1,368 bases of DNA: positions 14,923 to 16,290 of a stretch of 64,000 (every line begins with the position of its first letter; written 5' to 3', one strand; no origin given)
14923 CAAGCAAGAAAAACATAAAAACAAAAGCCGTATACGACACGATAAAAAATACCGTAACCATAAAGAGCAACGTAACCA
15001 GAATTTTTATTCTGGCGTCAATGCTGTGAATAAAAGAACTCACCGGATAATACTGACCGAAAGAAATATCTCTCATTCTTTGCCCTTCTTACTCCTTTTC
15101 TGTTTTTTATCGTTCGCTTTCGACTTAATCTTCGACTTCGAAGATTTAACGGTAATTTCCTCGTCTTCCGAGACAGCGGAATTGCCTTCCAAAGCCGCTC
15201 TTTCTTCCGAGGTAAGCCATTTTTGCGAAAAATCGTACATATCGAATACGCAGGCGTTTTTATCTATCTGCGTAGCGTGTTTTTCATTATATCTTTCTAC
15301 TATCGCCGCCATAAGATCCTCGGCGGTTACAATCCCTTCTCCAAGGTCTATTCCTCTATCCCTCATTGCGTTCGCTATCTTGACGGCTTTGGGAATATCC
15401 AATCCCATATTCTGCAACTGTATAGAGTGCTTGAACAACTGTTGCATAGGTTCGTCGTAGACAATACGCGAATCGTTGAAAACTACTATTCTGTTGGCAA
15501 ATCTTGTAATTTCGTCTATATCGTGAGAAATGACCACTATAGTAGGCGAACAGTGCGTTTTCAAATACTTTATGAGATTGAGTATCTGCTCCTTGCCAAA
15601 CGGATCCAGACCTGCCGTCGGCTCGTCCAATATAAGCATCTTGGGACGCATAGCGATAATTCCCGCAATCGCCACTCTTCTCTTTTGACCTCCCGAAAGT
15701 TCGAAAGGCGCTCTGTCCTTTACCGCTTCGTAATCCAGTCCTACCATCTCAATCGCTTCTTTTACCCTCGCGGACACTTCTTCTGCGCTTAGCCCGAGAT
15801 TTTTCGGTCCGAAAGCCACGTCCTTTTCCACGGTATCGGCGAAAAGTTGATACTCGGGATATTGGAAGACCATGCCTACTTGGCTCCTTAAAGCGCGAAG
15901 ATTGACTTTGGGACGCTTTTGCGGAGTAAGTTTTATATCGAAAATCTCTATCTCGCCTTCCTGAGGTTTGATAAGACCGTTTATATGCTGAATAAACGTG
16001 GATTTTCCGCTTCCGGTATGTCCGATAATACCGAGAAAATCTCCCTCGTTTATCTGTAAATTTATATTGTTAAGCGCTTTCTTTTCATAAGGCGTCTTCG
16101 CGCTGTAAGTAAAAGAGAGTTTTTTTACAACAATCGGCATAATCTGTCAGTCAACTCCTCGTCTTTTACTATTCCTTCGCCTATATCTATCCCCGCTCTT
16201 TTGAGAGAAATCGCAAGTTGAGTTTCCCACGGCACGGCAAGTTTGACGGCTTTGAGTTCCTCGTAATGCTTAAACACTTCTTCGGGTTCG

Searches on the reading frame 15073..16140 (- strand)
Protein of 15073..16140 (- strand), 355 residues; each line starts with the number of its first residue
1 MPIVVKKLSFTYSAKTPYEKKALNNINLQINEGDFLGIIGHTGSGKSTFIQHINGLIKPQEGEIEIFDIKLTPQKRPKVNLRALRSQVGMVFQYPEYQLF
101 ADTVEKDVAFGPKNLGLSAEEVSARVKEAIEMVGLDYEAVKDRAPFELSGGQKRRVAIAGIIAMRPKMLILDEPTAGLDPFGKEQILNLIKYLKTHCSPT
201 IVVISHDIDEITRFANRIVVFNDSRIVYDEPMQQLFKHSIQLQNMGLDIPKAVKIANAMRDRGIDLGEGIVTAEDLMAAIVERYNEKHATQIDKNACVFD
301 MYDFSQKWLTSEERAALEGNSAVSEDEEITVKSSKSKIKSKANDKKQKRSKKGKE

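Call 22: find_encoding_contigs(protein=window:15073-16140:-, flank=10000, max_places=2)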
Protein window:15073-16140:- (355 aa): 22 contigs read that carry it; 2 places shown.
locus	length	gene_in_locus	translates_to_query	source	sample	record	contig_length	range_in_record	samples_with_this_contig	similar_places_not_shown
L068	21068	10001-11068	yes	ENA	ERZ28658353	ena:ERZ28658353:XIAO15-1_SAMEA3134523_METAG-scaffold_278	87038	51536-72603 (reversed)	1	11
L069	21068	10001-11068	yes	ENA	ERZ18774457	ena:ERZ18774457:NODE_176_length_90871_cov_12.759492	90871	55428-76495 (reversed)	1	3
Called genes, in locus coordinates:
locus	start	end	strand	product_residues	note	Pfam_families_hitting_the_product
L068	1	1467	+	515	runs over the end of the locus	PF07690:MFS_1, PF13347:MFS_2, PF07690:MFS_1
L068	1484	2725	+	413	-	PF00753:Lactamase_B (weak)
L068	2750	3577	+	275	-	PF00696:AA_kinase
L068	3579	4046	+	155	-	PF03167:UDG (weak)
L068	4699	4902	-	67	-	PF13560:HTH_31 (weak), PF12844:HTH_19 (weak), PF07022:Phage_CI_repr, PF01381:HTH_3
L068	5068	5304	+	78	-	PF12844:HTH_19, PF01381:HTH_3, PF13560:HTH_31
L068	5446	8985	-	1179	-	PF01855:POR_N, PF17147:PFOR_II, PF01558:POR, PF10371:EKR, PF12838:Fer4_7 (faint), PF13237:Fer4_10 (weak), PF13484:Fer4_16 (faint), PF02775:TPP_enzyme_C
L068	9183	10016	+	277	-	PF00005:ABC_tran, PF02463:SMC_N (faint), PF13304:AAA_21 (faint)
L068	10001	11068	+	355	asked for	PF00005:ABC_tran, PF02463:SMC_N (faint), PF13304:AAA_21 (weak)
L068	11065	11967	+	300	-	PF02361:CbiQ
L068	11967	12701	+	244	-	PF01416:PseudoU_synth_1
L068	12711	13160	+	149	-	PF01451:LMWPc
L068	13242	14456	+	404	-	PF00722:Glyco_hydro_16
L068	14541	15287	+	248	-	PF02129:Peptidase_S15 (faint)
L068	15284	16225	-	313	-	PF04471:Mrr_cat, PF22722:NA-iREase1 (faint)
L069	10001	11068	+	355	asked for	PF00005:ABC_tran, PF02463:SMC_N (faint), PF13304:AAA_21 (weak)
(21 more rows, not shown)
